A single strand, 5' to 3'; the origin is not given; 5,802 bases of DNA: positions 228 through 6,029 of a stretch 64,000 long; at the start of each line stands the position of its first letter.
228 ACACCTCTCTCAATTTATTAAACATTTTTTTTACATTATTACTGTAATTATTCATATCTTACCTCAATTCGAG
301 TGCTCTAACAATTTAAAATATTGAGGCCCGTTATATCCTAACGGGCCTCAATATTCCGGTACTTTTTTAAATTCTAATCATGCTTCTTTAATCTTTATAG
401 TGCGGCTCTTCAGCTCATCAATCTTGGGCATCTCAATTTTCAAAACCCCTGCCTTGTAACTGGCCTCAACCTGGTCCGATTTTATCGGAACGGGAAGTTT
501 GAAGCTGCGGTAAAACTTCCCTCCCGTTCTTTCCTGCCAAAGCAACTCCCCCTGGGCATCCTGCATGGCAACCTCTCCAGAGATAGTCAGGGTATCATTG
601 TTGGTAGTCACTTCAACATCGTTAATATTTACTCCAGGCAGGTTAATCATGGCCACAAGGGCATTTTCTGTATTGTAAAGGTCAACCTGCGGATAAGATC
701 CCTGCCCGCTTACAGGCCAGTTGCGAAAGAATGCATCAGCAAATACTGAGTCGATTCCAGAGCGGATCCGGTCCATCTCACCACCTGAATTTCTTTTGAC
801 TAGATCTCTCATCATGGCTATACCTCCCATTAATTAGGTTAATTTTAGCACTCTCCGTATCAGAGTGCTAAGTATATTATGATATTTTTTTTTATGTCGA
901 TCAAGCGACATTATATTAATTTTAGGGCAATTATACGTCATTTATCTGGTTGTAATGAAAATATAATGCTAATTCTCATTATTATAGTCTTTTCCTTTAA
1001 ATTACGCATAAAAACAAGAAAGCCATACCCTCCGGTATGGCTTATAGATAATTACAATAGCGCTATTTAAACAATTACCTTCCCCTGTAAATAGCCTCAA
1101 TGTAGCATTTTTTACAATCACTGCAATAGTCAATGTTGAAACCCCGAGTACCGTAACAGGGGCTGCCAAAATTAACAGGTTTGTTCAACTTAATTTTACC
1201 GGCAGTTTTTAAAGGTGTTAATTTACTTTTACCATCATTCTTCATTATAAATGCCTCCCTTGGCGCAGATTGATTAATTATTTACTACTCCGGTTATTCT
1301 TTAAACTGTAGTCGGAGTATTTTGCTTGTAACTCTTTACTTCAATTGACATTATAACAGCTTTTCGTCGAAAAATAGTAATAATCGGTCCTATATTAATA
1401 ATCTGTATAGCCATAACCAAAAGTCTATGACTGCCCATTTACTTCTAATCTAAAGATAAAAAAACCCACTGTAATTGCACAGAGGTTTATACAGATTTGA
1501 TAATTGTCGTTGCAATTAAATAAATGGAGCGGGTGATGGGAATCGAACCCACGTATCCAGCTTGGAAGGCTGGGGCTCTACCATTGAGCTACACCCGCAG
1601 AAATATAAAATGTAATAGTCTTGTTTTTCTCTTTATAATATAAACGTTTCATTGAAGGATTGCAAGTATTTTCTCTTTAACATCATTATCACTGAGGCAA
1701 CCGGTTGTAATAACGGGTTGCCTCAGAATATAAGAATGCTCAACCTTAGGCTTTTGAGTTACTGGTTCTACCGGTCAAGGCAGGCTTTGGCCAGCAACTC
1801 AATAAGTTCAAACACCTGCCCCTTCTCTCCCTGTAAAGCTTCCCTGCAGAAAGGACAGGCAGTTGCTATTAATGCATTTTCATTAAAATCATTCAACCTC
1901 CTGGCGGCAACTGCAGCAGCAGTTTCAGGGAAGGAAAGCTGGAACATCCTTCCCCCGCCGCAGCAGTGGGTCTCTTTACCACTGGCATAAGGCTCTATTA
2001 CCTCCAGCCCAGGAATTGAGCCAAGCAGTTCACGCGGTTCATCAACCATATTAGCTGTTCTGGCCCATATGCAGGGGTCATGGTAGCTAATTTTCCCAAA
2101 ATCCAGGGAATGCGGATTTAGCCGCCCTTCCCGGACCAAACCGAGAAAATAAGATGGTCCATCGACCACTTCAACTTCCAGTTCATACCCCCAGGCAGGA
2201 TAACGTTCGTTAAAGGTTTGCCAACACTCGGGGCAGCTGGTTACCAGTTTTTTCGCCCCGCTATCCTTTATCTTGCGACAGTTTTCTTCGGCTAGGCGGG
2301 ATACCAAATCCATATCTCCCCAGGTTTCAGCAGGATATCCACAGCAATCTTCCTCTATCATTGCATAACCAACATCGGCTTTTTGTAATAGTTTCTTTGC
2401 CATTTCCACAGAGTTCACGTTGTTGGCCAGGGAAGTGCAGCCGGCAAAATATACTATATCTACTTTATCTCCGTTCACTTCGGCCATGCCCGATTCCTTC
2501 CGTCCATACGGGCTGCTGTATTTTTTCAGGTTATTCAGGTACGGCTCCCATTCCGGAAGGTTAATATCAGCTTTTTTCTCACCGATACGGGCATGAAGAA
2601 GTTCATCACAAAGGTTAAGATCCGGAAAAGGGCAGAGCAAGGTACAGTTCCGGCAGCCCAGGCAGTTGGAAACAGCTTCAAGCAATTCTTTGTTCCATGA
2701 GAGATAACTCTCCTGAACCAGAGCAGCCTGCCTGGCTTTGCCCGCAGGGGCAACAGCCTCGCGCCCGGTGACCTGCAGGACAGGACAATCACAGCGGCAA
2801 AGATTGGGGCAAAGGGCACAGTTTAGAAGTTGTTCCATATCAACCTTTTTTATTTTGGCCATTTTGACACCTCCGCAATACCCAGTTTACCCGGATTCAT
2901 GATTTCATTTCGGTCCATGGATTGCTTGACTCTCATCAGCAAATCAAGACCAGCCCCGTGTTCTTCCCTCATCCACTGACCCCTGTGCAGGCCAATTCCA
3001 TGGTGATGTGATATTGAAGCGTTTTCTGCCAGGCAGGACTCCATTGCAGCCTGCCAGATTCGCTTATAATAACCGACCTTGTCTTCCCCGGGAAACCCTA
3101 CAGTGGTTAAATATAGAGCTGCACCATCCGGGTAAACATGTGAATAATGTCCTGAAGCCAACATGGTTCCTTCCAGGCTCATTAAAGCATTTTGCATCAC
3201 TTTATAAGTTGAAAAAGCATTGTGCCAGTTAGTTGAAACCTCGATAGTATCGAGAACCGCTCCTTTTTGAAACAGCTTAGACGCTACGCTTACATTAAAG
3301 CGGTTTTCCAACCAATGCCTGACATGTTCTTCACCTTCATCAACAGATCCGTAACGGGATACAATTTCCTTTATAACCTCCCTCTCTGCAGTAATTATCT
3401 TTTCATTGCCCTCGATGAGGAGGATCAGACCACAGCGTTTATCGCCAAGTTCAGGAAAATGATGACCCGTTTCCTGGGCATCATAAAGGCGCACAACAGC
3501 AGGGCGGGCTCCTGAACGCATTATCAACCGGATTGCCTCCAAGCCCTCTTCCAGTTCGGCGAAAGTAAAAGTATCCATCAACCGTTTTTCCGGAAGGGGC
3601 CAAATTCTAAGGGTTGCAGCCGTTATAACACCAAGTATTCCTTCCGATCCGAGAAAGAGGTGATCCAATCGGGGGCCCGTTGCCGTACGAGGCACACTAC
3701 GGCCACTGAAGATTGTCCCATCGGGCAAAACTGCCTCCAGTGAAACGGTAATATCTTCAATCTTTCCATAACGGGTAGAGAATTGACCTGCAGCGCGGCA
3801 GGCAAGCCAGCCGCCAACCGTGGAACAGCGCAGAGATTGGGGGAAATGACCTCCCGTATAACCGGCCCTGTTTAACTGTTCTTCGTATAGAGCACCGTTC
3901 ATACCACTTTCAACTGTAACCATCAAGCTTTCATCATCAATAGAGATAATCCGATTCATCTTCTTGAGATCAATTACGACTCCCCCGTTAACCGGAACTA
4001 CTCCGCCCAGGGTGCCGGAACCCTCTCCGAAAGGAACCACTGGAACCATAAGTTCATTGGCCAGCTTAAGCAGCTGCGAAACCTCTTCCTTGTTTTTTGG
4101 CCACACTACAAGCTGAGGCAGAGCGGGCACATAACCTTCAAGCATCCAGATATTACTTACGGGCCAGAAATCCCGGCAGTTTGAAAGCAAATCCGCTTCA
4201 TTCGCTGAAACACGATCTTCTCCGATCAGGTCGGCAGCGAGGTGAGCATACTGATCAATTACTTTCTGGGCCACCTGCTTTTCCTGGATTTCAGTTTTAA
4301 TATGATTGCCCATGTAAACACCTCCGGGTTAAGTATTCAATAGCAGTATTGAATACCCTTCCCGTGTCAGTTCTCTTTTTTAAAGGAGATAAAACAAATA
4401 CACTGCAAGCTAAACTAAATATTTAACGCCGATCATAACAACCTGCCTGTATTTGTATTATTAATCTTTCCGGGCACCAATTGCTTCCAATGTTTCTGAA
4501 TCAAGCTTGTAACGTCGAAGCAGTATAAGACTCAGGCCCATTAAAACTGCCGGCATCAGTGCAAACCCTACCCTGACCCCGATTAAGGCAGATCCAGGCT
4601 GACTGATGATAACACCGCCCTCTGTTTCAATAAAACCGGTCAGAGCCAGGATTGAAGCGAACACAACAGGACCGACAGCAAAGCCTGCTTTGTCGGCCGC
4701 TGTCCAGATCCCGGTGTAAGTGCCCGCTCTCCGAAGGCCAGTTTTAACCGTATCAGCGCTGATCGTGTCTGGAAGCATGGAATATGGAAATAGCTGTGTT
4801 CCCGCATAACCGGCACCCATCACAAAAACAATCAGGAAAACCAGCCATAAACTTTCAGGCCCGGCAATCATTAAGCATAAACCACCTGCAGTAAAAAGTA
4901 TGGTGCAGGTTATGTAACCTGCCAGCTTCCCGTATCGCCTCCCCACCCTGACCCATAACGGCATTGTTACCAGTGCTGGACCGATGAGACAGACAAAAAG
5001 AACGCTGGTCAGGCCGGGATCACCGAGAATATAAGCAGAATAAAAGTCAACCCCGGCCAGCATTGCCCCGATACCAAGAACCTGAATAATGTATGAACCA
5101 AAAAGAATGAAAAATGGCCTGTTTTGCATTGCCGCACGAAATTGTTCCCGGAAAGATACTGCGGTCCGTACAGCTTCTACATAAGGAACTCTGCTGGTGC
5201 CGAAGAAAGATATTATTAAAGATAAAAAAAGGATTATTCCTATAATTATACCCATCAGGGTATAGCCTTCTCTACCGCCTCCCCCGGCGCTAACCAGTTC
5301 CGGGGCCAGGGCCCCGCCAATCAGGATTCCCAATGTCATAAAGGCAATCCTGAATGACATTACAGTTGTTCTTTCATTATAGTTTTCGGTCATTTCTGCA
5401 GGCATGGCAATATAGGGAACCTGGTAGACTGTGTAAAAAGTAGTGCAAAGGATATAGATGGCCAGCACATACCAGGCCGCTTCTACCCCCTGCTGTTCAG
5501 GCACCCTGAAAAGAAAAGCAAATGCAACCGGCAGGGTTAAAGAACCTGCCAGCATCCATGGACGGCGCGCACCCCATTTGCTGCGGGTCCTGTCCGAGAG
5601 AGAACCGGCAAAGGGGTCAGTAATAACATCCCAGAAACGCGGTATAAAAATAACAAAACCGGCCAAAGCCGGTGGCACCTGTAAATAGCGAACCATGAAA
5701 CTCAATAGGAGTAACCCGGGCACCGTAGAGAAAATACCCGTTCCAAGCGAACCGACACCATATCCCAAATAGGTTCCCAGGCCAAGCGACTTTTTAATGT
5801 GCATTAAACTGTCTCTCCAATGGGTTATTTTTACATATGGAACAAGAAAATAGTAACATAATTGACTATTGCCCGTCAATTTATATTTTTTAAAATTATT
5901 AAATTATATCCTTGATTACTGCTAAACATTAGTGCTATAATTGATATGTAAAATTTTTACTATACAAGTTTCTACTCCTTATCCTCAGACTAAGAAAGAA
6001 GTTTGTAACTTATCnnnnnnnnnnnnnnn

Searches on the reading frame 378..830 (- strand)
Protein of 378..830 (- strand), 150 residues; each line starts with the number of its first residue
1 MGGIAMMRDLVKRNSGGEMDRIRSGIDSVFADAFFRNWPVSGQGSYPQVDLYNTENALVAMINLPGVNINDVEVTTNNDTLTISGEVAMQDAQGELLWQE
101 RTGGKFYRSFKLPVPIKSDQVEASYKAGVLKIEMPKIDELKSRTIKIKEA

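Call 62: find_encoding_contigs(protein=window:378-830:-, flank=10000, max_places=3)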
Protein window:378-830:- (150 aa): 1 contig read that carries it; 1 place shown.
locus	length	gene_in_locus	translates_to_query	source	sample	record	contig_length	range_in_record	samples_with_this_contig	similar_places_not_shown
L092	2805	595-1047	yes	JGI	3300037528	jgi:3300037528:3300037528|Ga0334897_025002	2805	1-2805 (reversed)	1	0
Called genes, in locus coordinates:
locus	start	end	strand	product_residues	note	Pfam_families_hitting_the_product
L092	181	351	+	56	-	-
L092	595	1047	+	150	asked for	PF00011:HSP20, PF17886:ArsA_HSP20 (weak)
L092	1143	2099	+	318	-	PF03446:NAD_binding_2, PF00393:6PGD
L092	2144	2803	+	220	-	?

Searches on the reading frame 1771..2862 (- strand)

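Call 39: search_protein_families(library=pfam, proteins=[window:1771-2862:-], max_evalue=0.0001)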
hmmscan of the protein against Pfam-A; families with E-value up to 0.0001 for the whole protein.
window:1771-2862:- (364 aa): 2 families
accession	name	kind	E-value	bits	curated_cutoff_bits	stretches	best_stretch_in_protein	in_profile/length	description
PF02754.22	CCG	-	1.5e-23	83.1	20.6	2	259-343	2-84/85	Cysteine-rich domain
PF13183.11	Fer4_8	-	2.4e-07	31.6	27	1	12-78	2-65/68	4Fe-4S dicluster domain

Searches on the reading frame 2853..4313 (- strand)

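Call 39: search_protein_families(library=pfam, proteins=[window:2853-4313:-], max_evalue=0.0001)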
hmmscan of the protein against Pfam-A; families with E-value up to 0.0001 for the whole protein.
window:2853-4313:- (487 aa): 2 families
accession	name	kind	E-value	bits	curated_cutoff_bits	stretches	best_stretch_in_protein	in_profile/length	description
PF01565.28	FAD_binding_4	-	7.4e-39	133.1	26.4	1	66-202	1-136/139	FAD binding domain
PF02913.24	FAD-oxidase_C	-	2.6e-28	99.8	21.2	1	241-477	2-248/248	FAD linked oxidases, C-terminal domain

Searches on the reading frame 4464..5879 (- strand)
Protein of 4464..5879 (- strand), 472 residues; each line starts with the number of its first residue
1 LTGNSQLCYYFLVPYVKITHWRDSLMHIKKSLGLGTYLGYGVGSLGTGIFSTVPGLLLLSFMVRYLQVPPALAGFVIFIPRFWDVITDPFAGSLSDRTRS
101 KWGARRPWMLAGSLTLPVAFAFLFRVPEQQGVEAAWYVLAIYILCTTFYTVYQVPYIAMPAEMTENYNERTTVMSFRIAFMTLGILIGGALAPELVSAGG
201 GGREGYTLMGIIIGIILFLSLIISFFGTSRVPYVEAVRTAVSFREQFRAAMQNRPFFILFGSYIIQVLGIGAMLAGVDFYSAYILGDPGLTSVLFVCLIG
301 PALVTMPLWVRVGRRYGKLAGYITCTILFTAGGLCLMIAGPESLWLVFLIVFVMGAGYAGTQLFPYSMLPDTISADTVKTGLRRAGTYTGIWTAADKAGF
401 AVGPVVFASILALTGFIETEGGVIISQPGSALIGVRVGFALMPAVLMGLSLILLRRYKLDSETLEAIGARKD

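Call 39: search_protein_families(library=pfam, proteins=[window:4464-5879:-], max_evalue=0.0001)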
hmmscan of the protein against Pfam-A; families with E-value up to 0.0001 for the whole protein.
window:4464-5879:- (472 aa): 2 families
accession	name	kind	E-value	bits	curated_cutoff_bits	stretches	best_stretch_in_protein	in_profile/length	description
PF13347.12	MFS_2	-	4.5e-99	332.3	27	1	39-460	1-426/427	MFS/sugar transport protein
PF07690.21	MFS_1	-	4.9e-26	91.9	33.4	2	45-404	6-347/347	Major Facilitator Superfamily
